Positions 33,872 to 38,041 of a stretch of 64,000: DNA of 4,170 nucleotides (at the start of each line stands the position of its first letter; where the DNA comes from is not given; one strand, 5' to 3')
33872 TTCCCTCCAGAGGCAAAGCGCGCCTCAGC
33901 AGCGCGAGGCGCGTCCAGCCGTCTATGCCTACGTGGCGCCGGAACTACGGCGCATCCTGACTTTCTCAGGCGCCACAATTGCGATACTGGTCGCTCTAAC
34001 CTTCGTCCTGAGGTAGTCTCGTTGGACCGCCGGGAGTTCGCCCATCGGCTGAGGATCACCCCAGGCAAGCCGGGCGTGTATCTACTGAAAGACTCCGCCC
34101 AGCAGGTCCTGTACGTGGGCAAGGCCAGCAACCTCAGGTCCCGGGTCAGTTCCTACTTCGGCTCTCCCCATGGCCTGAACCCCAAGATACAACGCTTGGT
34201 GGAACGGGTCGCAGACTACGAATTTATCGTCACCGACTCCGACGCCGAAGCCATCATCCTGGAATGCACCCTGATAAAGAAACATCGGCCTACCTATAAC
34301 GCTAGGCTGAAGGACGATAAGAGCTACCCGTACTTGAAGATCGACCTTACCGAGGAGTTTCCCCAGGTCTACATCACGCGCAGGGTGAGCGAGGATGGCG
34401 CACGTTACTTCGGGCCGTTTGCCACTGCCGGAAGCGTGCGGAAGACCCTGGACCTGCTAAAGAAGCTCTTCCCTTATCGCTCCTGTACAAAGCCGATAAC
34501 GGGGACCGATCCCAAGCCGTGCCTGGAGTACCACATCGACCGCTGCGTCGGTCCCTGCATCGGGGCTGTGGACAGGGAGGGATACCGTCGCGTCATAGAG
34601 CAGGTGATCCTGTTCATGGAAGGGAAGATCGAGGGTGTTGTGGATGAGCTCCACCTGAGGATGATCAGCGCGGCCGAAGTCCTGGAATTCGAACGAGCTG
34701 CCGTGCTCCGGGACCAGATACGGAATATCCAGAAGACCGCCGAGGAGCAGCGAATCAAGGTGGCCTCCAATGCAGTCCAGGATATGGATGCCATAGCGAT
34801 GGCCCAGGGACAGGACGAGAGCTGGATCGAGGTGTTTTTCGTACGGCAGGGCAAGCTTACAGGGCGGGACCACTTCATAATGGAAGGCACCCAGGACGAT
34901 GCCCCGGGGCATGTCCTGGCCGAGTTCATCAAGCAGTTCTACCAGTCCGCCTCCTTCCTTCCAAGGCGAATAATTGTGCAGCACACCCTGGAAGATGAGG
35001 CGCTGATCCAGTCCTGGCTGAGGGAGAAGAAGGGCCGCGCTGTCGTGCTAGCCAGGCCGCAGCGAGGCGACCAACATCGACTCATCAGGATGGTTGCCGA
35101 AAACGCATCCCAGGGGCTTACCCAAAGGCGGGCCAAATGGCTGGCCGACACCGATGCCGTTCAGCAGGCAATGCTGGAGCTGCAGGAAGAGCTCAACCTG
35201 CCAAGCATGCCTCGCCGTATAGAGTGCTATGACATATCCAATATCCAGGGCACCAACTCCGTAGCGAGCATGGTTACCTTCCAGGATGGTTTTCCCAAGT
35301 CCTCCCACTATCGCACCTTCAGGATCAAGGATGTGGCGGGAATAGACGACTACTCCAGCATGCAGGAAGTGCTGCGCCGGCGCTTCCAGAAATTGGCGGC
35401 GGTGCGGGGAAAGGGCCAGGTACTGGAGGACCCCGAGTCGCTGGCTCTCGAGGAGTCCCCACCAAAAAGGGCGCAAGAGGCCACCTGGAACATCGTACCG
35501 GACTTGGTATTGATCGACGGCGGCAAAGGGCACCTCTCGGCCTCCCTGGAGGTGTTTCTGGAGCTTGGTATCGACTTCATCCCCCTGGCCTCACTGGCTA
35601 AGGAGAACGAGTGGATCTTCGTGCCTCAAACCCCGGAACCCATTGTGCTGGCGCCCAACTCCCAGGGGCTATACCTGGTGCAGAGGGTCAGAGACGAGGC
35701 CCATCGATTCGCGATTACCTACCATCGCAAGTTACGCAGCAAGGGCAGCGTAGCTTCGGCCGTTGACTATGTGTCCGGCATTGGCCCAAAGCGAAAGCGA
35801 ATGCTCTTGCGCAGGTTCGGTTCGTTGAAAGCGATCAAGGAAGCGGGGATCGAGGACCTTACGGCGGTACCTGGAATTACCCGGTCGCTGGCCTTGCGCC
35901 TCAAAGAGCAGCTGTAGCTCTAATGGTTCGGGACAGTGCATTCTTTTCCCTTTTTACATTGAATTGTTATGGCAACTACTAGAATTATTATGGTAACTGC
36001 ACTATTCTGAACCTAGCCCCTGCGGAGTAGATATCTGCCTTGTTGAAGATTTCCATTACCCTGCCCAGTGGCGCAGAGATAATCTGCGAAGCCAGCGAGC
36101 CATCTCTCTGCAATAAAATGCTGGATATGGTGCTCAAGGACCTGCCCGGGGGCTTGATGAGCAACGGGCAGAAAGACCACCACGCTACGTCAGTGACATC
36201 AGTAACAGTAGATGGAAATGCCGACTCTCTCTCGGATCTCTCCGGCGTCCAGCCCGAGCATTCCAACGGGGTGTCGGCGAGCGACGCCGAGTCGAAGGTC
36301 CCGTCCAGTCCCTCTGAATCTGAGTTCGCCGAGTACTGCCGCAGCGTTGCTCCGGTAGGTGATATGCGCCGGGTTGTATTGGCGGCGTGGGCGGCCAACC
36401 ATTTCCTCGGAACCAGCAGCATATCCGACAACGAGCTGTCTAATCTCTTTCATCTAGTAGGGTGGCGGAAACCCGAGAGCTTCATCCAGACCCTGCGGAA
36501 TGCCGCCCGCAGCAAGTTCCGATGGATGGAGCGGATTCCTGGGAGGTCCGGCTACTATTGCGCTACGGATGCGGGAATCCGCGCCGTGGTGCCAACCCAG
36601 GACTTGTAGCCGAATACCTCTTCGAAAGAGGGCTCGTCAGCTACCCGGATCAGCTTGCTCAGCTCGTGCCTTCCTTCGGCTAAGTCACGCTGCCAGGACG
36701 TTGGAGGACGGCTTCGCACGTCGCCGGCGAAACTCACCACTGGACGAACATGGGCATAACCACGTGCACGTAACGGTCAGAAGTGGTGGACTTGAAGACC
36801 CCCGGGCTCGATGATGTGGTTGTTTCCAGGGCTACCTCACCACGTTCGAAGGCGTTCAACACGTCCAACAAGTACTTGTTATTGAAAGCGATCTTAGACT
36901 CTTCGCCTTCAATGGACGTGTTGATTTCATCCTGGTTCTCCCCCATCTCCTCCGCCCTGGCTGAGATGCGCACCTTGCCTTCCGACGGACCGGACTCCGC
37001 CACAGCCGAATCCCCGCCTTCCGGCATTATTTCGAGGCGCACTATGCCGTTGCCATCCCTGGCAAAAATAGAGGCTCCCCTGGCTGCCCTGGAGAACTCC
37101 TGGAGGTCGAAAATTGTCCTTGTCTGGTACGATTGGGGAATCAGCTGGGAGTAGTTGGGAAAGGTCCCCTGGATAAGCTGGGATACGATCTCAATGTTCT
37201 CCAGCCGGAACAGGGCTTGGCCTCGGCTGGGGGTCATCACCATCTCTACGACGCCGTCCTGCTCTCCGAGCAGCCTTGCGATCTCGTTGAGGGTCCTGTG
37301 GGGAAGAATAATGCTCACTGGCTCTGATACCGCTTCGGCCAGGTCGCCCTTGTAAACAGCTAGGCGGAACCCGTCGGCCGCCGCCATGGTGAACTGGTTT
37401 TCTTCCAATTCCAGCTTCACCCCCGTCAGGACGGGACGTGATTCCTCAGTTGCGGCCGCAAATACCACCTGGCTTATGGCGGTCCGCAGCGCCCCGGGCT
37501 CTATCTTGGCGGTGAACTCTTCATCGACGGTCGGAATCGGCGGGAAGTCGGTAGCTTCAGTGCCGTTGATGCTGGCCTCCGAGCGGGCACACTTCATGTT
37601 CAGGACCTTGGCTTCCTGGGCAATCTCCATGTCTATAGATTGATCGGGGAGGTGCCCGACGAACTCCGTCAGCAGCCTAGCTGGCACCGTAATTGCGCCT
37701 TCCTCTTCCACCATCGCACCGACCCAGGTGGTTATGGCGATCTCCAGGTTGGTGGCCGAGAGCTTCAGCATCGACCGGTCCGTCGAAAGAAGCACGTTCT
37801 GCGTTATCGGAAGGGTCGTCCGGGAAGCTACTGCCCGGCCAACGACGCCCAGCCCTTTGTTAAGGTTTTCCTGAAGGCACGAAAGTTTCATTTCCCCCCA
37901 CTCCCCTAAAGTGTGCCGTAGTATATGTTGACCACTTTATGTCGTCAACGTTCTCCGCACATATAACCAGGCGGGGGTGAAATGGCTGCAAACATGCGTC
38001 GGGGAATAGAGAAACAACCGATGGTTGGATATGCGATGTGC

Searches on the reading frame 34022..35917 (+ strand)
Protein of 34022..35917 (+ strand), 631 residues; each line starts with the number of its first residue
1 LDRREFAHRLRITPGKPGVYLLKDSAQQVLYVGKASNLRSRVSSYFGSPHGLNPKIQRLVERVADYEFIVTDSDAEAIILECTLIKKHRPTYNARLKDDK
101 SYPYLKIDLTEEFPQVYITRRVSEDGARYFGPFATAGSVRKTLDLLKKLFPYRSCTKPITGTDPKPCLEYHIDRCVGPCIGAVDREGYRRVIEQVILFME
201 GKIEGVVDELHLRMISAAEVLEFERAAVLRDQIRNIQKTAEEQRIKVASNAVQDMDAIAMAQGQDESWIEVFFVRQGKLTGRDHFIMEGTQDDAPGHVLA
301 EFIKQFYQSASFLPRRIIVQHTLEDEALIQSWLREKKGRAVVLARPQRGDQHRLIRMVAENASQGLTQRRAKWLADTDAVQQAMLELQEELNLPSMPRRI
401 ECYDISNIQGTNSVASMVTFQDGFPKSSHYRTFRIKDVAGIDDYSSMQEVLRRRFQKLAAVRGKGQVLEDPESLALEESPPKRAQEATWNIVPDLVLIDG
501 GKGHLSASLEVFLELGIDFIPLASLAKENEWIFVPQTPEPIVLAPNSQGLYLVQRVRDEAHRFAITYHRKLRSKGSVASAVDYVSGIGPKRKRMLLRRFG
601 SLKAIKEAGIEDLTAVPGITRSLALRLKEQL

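Call 53: search_protein_families(library=pfam, proteins=[window:34022-35917:+], max_evalue=0.0001)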
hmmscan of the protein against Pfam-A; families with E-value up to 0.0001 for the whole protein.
window:34022-35917:+ (631 aa): 6 families
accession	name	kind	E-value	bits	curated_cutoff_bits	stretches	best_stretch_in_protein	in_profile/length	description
PF08459.17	UvrC_RNaseH_dom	-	3.3e-52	177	22.3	1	388-565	1-159/159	UvrC RNAse H endonuclease domain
PF22920.2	UvrC_RNaseH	-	1.4e-35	122.1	24.3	1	254-369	1-116/116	UvrC Ribonuclease H-like domain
PF14520.12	HHH_5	-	3.5e-11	43.8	27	1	584-631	7-55/57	Helix-hairpin-helix domain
PF01541.30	GIY-YIG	-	1.2e-08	35.5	22.6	1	17-93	2-78/78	GIY-YIG catalytic domain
PF02151.25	UVR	-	9.1e-08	32.1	21.5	1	207-238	4-35/36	UvrB/uvrC motif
PF12826.13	HHH_2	-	4.2e-05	24.1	27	0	587-626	11-50/64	Helix-hairpin-helix motif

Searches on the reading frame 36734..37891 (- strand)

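Call 53: search_protein_families(library=pfam, proteins=[window:36734-37891:-], max_evalue=0.0001)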
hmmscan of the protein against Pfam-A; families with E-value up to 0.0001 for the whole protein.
window:36734-37891:- (385 aa): 3 families
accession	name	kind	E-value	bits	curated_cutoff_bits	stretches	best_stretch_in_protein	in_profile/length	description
PF00712.24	DNA_pol3_beta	-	3.2e-30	105.2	24.4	1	1-119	1-119/120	DNA polymerase III beta subunit, N-terminal domain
PF02767.21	DNA_pol3_beta_2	-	2.5e-29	102.3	27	1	130-246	2-116/116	DNA polymerase III beta subunit, central domain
PF02768.20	DNA_pol3_beta_3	-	3.2e-23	82.3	27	1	249-381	2-120/121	DNA polymerase III beta subunit, C-terminal domain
